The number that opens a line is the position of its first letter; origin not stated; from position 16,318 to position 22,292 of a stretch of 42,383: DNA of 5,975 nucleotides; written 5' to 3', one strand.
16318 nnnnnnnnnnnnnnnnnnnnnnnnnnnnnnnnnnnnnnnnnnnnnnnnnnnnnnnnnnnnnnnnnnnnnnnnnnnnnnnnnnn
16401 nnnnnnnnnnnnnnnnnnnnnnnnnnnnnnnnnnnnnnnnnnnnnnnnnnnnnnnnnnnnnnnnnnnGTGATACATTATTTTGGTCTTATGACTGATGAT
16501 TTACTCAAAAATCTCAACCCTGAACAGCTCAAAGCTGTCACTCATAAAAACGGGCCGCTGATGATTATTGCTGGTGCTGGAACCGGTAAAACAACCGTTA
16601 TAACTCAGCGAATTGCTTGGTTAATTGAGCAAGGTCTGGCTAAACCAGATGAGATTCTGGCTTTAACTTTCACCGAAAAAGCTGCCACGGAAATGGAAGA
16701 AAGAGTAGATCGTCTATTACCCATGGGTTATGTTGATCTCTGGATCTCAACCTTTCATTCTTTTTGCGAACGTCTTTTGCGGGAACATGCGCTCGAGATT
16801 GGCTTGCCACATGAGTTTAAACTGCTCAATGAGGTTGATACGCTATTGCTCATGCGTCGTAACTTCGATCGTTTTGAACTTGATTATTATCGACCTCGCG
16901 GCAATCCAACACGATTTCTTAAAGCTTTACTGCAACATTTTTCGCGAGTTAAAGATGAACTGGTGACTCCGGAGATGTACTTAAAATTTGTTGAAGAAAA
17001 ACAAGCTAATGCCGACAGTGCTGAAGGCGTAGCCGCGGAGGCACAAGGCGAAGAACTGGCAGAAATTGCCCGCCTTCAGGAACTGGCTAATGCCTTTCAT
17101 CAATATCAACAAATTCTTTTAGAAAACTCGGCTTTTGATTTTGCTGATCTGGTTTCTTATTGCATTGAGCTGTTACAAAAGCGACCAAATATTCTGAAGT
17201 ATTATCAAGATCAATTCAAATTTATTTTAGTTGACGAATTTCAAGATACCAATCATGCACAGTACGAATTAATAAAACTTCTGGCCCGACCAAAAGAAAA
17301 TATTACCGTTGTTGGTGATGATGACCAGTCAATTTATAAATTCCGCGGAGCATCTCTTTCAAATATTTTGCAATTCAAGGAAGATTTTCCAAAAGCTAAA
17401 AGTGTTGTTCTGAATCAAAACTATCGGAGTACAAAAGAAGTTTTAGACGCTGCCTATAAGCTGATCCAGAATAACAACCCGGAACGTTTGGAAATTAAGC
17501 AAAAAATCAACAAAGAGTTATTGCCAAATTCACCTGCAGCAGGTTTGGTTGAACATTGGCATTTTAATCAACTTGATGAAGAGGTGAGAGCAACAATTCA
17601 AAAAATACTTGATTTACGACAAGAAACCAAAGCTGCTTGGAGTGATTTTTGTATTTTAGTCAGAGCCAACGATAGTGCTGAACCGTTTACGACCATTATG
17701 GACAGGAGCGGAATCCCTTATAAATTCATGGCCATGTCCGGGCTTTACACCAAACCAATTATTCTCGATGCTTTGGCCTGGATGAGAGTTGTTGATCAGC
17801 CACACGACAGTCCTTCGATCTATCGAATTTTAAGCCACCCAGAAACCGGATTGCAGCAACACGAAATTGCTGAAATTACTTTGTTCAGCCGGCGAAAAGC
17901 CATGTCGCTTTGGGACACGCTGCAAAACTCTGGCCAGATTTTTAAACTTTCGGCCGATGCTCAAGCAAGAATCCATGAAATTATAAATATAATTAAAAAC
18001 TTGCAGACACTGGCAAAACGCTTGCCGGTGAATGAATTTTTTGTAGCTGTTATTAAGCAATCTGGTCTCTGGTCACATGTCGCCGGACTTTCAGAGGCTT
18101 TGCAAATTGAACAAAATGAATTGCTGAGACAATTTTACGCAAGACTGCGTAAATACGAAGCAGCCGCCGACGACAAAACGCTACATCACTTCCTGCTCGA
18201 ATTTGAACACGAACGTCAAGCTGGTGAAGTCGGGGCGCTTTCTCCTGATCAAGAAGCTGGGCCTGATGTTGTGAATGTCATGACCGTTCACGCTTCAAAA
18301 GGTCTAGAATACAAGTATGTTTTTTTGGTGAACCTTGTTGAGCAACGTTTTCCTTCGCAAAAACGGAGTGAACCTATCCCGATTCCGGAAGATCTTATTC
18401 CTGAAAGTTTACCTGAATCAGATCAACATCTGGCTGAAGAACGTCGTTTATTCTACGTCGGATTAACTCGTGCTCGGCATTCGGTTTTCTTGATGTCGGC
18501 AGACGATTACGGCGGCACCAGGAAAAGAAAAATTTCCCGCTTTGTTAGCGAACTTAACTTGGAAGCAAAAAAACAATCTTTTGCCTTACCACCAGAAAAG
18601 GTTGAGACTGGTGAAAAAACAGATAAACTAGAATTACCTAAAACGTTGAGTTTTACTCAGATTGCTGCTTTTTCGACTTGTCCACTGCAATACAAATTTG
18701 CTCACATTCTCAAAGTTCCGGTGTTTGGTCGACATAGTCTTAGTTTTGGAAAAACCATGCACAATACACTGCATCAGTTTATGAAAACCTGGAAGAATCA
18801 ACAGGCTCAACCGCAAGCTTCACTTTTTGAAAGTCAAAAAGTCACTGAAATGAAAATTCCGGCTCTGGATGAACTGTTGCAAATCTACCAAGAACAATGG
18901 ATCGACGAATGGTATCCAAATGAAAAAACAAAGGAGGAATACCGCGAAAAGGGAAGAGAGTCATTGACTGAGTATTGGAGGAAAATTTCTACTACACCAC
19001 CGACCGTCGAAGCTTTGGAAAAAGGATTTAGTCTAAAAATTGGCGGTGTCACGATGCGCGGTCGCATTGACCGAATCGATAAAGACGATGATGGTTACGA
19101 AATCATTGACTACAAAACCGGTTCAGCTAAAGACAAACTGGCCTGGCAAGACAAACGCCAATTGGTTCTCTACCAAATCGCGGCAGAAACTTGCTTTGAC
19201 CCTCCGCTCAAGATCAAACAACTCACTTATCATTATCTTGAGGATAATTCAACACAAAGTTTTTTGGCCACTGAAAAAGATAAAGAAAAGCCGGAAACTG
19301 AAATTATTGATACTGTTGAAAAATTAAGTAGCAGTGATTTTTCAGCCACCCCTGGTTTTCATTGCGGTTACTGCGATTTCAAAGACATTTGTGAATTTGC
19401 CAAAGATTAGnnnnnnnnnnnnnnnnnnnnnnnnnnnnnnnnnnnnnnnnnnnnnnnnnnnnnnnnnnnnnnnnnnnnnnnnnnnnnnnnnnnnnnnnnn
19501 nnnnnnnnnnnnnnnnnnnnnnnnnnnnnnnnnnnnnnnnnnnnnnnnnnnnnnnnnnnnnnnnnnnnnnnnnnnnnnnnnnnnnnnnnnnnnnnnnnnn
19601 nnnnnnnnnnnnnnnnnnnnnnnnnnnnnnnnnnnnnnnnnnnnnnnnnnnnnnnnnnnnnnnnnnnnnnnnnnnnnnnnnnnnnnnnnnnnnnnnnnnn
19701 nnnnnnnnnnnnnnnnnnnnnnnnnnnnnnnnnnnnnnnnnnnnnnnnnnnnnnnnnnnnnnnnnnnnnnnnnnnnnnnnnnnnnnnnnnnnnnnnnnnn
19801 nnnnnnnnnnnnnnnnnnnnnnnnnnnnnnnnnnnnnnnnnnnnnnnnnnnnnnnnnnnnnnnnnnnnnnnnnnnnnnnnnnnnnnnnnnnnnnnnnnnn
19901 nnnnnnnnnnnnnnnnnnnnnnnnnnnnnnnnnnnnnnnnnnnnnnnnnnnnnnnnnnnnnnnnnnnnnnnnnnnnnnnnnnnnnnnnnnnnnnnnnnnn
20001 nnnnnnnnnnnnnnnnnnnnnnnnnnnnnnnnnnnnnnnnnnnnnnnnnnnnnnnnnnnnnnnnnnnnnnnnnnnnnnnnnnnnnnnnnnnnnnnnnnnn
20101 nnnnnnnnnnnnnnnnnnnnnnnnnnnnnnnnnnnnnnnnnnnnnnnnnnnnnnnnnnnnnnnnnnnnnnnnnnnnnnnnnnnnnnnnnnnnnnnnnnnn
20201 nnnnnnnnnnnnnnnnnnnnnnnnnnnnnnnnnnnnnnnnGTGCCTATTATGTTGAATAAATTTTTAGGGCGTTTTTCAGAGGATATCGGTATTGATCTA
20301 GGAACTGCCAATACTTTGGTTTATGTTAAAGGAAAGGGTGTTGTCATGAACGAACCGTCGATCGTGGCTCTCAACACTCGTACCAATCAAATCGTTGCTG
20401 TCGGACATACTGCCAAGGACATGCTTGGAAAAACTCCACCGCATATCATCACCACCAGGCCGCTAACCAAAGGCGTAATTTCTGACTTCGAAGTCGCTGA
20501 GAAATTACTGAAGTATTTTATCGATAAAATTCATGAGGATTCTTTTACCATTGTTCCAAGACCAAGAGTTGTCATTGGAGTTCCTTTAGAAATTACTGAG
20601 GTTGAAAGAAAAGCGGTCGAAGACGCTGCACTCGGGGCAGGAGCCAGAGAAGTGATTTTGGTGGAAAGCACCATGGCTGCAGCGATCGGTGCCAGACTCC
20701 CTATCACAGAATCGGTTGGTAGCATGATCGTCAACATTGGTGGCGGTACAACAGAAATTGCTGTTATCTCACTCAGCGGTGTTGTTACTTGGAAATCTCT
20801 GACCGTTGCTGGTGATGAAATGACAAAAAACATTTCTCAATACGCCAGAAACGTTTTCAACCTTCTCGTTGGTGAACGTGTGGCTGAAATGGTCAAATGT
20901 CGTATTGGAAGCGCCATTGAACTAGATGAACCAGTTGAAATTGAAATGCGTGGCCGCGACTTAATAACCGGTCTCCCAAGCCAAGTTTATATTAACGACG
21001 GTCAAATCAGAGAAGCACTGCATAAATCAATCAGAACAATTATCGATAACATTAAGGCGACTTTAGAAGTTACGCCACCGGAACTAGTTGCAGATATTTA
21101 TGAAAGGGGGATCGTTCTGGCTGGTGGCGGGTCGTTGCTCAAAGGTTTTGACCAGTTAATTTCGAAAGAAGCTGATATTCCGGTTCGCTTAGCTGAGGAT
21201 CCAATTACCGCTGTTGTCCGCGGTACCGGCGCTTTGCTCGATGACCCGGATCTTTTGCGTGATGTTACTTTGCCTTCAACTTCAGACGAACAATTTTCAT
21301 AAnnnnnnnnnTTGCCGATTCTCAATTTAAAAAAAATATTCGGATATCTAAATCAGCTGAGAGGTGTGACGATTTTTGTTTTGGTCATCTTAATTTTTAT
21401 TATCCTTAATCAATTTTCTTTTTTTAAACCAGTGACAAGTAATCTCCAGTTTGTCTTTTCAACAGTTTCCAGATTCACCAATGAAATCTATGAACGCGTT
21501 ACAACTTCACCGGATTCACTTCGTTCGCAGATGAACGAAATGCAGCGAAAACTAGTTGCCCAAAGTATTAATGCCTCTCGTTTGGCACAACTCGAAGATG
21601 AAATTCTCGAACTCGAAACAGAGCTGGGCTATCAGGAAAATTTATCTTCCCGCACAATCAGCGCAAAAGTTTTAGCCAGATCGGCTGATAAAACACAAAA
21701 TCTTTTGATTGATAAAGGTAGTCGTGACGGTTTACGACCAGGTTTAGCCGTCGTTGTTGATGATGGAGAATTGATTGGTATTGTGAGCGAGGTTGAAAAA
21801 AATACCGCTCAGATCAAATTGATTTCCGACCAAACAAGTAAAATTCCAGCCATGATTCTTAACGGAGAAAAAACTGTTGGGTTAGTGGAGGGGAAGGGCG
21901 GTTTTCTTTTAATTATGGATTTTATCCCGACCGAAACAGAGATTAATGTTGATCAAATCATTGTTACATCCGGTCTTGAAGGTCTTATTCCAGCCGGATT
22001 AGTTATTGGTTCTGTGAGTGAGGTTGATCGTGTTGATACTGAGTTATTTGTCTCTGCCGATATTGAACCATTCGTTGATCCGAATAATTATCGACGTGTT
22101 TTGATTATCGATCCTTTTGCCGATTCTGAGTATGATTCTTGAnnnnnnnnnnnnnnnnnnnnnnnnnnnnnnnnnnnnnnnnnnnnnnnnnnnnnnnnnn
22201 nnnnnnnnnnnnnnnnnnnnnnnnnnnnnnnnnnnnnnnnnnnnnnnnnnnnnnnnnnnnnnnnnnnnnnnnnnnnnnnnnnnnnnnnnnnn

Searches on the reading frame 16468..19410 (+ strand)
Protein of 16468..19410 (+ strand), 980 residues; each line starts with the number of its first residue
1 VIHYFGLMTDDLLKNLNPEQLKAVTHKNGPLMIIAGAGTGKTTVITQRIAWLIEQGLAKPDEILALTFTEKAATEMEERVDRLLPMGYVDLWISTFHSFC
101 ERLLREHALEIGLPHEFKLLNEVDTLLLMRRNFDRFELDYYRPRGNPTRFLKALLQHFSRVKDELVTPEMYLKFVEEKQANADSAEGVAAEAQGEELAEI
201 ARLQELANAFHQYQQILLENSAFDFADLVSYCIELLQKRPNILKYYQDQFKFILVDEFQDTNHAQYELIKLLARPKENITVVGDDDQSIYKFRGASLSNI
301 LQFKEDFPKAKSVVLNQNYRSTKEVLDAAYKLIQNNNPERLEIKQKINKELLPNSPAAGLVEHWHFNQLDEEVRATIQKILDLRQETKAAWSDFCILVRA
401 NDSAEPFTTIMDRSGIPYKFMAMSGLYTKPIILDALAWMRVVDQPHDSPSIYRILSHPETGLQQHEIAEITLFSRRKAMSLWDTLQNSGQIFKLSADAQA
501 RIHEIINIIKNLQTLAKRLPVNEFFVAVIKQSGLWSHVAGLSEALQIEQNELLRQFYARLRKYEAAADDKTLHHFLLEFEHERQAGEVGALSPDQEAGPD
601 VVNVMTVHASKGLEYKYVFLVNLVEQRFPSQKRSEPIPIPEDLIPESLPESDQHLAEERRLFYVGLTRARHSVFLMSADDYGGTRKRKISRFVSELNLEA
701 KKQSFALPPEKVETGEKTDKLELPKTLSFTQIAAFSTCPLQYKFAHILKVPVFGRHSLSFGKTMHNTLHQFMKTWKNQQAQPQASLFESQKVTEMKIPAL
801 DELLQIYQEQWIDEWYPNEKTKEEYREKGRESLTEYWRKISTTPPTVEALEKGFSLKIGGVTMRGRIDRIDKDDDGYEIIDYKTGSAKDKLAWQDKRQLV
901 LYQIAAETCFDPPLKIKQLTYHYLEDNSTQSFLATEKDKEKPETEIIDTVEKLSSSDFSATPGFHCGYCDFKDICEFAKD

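Call 60: search_protein_families(library=pfam, proteins=[window:16468-19410:+], max_evalue=0.001)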
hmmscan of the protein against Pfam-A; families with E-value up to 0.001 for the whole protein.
window:16468-19410:+ (980 aa): 11 families
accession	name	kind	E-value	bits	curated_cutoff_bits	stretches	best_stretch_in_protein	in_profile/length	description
PF00580.27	UvrD-helicase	-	1.7e-85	287.5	23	1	16-308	1-271/271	UvrD/REP helicase N-terminal domain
PF13361.12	UvrD_C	-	5.4e-50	171.2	25.6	1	313-677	1-347/350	UvrD-like helicase C-terminal domain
PF12705.13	PDDEXK_1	-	6.5e-35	121.7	22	1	726-976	1-247/247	PD-(D/E)XK nuclease superfamily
PF13245.12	AAA_19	-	5.1e-26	91.9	25.1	1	20-293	1-134/134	AAA domain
PF13538.12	UvrD_C_2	-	1.7e-11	44.3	27.4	1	652-676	28-52/52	UvrD-like helicase C-terminal domain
PF13604.12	AAA_30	-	1.8e-09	38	27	1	16-80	2-66/191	AAA domain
PF01443.25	Viral_helicase1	-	6.1e-06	26.6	21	0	248-299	58-108/228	Viral superfamily 1 RNA helicase core domain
PF21445.3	ADDB_N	-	0.00013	21.7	26.6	1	33-289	2-237/290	ADDB, N-terminal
PF10926.14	DUF2800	-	0.00037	20.2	21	1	842-976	98-233/368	Protein of unknown function (DUF2800)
PF13401.12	AAA_22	-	0.00074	20.3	27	0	27-80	4-33/130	AAA domain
PF01930.23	Cas_Cas4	-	0.00096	19.7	22.7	0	864-975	53-158/160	Domain of unknown function DUF83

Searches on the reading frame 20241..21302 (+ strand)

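Call 60: search_protein_families(library=pfam, proteins=[window:20241-21302:+], max_evalue=0.001)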
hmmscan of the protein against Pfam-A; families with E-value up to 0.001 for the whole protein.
window:20241-21302:+ (353 aa): 5 families
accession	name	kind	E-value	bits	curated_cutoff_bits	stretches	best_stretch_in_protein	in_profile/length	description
PF06723.19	MreB_Mbl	-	1.5e-132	441.8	27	1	14-337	2-323/327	MreB/Mbl protein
PF14450.12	FtsA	-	1.2e-10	42.2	31.8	1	163-320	2-112/127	Cell division protein FtsA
PF00022.25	Actin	-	2.6e-08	33.3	27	0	251-310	290-348/410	Actin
PF00012.26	HSP70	-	3.6e-06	25.9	20.6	1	109-183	135-211/599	Hsp70 protein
PF25216.1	Volactin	-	1e-05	25.6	35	1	43-329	50-317/321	Volactin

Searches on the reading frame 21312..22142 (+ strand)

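Call 60: search_protein_families(library=pfam, proteins=[window:21312-22142:+], max_evalue=0.001)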
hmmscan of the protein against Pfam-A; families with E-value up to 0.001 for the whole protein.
window:21312-22142:+ (276 aa): 1 family
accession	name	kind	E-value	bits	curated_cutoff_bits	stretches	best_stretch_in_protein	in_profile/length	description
PF04085.20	MreC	-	2.7e-37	128.3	28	1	121-266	2-146/147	Rod shape-determining protein MreC, barrel core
